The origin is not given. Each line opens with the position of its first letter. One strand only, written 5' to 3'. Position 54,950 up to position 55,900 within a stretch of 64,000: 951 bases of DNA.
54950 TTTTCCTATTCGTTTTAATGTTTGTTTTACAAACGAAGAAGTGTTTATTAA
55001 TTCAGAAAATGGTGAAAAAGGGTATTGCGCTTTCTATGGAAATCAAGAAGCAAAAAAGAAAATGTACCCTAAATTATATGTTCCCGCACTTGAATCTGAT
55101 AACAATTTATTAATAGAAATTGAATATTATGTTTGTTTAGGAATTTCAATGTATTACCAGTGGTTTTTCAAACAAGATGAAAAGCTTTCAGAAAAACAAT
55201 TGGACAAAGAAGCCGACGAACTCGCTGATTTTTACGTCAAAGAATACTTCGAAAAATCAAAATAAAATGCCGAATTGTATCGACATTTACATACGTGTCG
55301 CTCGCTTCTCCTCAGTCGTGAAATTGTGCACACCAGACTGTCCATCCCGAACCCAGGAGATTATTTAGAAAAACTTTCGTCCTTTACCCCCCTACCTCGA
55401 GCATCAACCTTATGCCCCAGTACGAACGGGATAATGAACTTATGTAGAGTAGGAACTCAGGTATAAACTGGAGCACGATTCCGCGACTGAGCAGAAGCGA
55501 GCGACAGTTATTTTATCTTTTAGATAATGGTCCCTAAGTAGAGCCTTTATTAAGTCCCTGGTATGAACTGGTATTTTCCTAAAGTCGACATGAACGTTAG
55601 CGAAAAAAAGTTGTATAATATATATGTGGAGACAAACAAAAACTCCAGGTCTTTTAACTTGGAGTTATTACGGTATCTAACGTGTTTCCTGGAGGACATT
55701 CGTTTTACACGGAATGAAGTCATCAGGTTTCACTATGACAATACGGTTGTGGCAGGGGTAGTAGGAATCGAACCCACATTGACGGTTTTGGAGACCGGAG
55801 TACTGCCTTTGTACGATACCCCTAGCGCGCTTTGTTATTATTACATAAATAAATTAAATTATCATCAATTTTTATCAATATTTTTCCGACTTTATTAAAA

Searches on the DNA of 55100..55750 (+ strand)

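Call 4: search_rna_families(source=window, start=55100, end=55750, threshold=evalue, max_evalue=10, show_alignments=5)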
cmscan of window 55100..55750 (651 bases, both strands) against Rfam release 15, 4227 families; matches with E-value up to 10: 4.
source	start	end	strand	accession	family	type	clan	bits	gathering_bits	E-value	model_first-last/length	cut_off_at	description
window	55130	55184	+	RF04271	mir-1244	Gene; miRNA;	-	17.4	105.4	5.2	1-84/84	no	mir-1244 microRNA precursor family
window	55247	55281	-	RF01334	CRISPR-DR21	Gene; CRISPR;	-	17.3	48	4.7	1-37/37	no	CRISPR RNA direct repeat element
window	55504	55550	-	RF00032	Histone3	Cis-reg;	-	15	34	0.59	1-46/46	no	Histone 3' UTR stem-loop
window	55442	55455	+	RF02914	DUF805b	Cis-reg;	CL00115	11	35.6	4.9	1-35/35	no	DUF805b RNA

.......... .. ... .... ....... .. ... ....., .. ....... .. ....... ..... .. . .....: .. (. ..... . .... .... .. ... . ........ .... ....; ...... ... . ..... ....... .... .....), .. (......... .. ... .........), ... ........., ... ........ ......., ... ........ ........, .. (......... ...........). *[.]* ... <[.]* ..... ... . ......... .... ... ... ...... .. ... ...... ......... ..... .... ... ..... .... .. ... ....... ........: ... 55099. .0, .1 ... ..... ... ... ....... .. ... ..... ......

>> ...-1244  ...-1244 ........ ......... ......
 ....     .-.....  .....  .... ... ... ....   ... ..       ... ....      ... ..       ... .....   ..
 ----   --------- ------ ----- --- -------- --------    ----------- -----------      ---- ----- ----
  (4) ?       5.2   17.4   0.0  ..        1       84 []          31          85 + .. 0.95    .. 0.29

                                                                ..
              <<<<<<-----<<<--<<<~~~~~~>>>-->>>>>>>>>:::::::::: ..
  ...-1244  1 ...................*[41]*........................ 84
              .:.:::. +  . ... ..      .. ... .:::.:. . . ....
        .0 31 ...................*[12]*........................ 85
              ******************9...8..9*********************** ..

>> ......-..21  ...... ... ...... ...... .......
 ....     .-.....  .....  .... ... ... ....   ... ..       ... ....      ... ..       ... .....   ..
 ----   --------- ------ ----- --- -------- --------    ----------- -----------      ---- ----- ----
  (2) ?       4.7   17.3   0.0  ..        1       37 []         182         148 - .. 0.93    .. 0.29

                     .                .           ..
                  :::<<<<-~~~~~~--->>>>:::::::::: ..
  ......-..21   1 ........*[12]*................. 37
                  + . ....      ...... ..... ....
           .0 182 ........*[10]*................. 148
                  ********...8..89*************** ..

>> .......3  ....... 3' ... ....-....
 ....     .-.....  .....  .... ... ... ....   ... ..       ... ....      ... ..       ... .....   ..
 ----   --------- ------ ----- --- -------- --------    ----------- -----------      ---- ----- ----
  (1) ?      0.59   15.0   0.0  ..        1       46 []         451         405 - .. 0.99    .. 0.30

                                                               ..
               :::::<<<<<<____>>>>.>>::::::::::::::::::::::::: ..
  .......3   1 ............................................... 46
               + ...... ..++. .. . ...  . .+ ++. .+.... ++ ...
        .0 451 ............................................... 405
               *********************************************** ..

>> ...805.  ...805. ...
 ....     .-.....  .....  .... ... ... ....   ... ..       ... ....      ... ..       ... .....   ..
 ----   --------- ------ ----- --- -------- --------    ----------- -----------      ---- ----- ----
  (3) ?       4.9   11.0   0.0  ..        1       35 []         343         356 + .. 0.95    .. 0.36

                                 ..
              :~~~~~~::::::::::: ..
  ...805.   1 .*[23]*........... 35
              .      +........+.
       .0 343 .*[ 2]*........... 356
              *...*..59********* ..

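Call 9: search_dna_similar(query=window:55280-55520:+, collection=phages, mode=distant, max_rows=40, max_evalue=1)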
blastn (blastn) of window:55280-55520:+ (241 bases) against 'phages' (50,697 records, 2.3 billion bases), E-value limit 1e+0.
No match.

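Call 34: search_rna_families(source=window, start=55297, end=55505, threshold=evalue, max_evalue=10, show_alignments=6)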
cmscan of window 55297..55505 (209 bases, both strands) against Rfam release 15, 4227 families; matches with E-value up to 10: 2.
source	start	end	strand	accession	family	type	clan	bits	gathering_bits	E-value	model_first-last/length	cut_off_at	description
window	55374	55440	-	RF01523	TB10Cs1H2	Gene; snRNA; snoRNA; HACA-box;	-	12.5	50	7.1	1-63/63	no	Trypanosomatid snoRNA TB10Cs1H2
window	55442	55455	+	RF02914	DUF805b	Cis-reg;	CL00115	11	35.6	1.6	1-35/35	no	DUF805b RNA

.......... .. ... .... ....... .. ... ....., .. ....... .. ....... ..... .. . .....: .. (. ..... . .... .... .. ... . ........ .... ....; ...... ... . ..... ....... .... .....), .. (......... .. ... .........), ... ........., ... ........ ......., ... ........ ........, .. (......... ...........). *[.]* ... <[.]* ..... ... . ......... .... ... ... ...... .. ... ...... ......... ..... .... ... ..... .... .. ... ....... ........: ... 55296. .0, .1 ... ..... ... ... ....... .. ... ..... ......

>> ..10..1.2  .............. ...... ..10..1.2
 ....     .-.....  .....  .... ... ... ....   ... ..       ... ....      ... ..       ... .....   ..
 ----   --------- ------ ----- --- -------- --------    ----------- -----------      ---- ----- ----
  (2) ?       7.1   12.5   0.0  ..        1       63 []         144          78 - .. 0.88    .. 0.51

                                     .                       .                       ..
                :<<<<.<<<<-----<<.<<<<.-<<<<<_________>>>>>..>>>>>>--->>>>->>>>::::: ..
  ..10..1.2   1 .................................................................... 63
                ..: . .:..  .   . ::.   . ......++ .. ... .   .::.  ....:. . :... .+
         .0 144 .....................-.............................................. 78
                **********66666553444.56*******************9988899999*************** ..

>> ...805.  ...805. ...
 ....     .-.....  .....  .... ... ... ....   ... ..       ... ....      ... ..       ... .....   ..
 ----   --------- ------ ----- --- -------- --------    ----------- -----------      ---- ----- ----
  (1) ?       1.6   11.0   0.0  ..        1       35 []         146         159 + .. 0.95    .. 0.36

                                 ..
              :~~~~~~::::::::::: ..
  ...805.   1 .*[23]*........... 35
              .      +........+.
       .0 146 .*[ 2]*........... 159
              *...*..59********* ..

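Call 42: search_dna_similar(query=window:55291-55750:+, collection=plasmids, mode=distant, max_evalue=1, max_rows=20)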
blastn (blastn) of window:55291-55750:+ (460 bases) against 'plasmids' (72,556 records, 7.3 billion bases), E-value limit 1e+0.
No match.
